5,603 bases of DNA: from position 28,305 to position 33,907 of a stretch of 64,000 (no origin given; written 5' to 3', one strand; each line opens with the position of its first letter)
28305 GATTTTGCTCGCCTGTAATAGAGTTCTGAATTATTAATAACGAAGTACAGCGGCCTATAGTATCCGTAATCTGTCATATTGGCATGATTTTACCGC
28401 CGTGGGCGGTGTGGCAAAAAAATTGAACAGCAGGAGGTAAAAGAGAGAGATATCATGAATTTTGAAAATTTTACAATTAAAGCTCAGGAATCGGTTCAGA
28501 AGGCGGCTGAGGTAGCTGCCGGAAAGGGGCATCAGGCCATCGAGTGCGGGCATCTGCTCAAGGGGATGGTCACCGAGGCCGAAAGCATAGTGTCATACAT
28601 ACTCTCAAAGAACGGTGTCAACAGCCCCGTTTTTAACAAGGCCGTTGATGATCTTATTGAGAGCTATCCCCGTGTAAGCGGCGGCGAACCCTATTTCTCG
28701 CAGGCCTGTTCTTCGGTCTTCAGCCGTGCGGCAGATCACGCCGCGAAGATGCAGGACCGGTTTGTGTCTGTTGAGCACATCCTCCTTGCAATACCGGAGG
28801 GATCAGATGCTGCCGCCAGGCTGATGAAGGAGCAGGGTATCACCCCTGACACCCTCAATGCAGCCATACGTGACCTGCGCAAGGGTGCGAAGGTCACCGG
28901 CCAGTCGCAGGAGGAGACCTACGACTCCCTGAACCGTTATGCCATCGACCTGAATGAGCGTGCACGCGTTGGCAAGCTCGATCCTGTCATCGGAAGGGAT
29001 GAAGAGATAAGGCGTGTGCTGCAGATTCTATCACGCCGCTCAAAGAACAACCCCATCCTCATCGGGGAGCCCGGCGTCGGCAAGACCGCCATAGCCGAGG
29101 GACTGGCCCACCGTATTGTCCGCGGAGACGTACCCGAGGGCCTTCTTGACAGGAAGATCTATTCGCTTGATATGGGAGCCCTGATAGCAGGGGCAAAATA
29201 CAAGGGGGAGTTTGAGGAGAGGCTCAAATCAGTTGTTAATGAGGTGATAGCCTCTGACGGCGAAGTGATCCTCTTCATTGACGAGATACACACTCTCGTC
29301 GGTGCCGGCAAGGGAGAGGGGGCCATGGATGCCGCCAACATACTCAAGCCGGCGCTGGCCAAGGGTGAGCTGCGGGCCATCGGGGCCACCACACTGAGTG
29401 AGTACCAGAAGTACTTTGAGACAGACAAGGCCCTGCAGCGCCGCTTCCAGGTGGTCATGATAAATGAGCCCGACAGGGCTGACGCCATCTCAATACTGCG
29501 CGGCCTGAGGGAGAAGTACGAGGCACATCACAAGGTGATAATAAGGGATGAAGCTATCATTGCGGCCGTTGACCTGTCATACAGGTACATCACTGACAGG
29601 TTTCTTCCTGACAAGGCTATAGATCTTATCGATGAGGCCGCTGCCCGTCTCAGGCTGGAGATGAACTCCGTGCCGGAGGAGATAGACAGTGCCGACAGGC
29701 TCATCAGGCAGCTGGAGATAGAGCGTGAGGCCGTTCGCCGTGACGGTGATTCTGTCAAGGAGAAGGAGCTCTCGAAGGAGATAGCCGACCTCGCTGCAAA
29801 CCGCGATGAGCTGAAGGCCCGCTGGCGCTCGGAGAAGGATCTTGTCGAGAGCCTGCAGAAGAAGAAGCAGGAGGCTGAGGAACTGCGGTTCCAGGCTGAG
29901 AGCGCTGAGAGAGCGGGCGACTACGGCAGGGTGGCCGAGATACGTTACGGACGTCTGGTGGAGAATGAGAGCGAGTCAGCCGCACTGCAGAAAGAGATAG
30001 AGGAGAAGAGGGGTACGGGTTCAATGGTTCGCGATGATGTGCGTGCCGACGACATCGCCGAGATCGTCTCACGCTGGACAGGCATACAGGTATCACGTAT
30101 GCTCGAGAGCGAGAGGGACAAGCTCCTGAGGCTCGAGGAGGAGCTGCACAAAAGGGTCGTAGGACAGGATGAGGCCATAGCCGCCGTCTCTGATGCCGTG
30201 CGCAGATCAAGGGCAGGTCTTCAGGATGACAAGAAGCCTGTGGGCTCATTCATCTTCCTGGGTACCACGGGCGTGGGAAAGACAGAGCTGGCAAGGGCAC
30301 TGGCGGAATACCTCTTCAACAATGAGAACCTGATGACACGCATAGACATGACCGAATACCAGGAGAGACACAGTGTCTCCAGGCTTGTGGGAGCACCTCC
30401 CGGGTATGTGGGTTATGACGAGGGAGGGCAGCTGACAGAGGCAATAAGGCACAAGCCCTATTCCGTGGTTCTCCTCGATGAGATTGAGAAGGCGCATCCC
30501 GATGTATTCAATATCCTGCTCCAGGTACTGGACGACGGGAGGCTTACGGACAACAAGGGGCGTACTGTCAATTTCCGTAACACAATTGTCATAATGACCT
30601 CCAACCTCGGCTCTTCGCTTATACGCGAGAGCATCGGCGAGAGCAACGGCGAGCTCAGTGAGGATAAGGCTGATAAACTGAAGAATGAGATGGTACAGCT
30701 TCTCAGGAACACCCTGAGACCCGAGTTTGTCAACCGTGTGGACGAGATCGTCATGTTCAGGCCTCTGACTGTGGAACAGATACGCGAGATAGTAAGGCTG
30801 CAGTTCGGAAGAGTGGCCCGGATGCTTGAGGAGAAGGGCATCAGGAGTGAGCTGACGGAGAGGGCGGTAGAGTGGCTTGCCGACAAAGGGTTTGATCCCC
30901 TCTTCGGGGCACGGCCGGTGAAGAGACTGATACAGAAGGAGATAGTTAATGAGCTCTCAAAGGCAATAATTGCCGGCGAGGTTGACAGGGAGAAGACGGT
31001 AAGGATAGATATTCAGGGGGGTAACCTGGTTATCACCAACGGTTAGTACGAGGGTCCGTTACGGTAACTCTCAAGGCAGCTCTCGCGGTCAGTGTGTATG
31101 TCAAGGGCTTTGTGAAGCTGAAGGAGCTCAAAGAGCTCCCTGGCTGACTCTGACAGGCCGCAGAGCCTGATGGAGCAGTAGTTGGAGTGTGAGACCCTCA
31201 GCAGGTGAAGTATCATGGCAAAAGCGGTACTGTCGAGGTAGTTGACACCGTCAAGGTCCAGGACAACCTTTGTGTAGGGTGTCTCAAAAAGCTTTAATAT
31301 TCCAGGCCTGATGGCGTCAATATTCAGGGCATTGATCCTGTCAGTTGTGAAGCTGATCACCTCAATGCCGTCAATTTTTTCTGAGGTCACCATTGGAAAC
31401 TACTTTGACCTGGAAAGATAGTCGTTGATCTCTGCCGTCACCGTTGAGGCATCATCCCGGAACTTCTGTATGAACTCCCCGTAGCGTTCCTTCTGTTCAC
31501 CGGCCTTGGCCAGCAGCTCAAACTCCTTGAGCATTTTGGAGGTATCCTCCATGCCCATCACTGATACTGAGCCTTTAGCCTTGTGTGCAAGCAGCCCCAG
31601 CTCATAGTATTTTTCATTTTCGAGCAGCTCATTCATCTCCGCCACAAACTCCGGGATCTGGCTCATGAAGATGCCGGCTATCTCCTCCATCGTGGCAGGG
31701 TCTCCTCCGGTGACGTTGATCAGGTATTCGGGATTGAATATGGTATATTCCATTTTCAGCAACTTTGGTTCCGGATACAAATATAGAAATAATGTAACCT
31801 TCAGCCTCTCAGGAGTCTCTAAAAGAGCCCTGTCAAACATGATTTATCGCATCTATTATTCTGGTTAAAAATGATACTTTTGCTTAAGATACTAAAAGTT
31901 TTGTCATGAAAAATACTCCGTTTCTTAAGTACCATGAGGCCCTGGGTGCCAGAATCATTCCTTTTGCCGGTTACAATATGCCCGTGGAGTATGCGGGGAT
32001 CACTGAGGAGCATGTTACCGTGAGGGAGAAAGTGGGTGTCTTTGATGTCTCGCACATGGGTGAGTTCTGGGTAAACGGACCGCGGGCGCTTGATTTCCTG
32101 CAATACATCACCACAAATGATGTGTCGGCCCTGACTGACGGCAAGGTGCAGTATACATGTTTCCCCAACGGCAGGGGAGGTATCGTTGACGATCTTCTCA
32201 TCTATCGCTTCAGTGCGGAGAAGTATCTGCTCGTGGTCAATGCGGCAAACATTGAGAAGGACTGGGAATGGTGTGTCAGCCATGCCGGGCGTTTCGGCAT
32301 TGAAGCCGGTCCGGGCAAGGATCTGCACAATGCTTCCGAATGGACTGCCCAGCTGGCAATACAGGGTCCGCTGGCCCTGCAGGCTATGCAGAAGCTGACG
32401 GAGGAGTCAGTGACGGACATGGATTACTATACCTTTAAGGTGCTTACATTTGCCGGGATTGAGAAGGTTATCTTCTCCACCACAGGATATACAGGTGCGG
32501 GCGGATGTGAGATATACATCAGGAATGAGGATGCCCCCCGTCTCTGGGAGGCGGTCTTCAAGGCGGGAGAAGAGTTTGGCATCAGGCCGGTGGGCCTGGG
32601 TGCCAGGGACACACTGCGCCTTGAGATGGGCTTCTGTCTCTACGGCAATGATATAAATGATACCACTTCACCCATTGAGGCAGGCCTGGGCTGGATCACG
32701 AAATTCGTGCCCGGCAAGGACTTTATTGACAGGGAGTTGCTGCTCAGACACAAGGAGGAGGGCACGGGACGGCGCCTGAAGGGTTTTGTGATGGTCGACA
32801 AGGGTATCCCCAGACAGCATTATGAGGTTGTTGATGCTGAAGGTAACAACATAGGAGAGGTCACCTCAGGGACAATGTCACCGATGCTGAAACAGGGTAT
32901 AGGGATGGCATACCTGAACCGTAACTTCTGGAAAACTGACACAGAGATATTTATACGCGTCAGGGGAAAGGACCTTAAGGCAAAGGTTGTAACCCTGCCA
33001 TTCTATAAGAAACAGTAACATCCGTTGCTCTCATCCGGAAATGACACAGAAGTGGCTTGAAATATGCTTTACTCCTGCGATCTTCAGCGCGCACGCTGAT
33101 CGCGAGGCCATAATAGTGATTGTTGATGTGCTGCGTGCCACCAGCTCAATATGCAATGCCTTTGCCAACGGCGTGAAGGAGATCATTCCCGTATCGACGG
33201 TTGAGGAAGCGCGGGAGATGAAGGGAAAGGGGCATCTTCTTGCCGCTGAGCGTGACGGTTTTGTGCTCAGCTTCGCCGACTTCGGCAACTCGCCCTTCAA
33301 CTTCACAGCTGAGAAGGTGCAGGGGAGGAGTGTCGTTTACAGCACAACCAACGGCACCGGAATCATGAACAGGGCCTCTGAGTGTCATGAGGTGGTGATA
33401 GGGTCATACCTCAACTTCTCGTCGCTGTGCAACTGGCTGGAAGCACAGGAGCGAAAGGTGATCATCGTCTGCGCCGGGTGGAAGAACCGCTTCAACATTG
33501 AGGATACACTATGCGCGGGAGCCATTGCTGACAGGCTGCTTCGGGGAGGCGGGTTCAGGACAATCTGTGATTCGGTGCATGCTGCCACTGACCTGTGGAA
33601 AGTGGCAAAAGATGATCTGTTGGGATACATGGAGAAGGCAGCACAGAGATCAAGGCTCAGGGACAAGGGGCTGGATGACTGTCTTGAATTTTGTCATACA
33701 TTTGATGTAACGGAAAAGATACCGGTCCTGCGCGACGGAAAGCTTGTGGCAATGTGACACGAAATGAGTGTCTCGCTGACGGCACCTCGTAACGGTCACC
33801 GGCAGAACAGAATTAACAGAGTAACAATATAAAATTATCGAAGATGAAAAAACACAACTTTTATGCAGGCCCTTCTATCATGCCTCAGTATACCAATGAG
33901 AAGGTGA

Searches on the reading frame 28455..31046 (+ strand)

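Call 39: search_protein_families(library=pfam, proteins=[window:28455-31046:+], max_evalue=0.00001)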
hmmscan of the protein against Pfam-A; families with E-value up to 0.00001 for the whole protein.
window:28455-31046:+ (863 aa): 14 families
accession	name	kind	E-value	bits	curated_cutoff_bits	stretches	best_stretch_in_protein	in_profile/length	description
PF07724.20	AAA_2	-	3.1e-70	236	27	1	594-765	1-166/166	AAA domain (Cdc48 subfamily)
PF17871.7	AAA_lid_9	-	1.4e-34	118.5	22.8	1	341-441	2-102/104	AAA lid domain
PF10431.15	ClpB_D2-small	-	1.7e-25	89.3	21.9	1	771-851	1-81/81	C-terminal, D2-small domain, of ClpB protein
PF00004.35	AAA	-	6.2e-24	85.4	21.2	2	201-335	2-127/131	ATPase family associated with various cellular activities (AAA)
PF07728.20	AAA_5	-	1.7e-20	73.9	22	1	599-720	2-125/139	AAA domain (dynein-related subfamily)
PF02861.25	Clp_N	-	1.5e-19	70.3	20.7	2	92-142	1-52/53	Clp amino terminal domain, pathogenicity island component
PF13191.12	AAA_16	-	3e-13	51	32.6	1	178-224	2-51/167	AAA ATPase domain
PF00158.32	Sigma54_activat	-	7.7e-10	39.1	20.2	1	598-708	24-136/168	Sigma-54 interaction domain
PF13401.12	AAA_22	-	2.9e-09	37.8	27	0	598-694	7-110/130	AAA domain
PF20720.3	nSTAND3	-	5.1e-08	33.2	27.2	0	185-223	7-43/155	Novel STAND NTPase 3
PF06414.18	Zeta_toxin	-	6.6e-07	29.4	22.3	0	587-639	9-58/199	Zeta toxin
PF01695.23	IstB_IS21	-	7.3e-07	29.4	24.1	0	194-262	89-153/238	IstB-like ATP binding protein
PF13238.12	AAA_18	-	8e-07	30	29.4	0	602-627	4-25/128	AAA domain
PF01078.27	Mg_chelatase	-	1.8e-06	27.9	20.3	0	183-238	9-63/207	Magnesium chelatase, subunit ChlI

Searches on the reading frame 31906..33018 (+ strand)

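Call 40: search_protein_families(library=pfam, proteins=[window:31906-33018:+], max_evalue=0.00001)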
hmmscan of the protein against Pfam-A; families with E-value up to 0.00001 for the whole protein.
window:31906-33018:+ (370 aa): 2 families
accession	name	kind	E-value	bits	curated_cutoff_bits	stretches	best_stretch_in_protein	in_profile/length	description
PF01571.26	GCV_T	-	8.4e-89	297.6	25.6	1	8-263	3-254/255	Aminomethyltransferase folate-binding domain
PF08669.17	GCV_T_C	-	2e-23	82.5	25.9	1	289-368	1-80/80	Glycine cleavage T-protein C-terminal barrel domain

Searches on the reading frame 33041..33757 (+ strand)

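Call 40: search_protein_families(library=pfam, proteins=[window:33041-33757:+], max_evalue=0.00001)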
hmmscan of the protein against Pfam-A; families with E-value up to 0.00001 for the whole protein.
window:33041-33757:+ (238 aa): 1 family
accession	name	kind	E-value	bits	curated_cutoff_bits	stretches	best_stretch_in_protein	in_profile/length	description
PF04029.19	2-ph_phosp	-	5.3e-66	222.4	26.4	1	15-232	7-225/226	2-phosphosulpholactate phosphatase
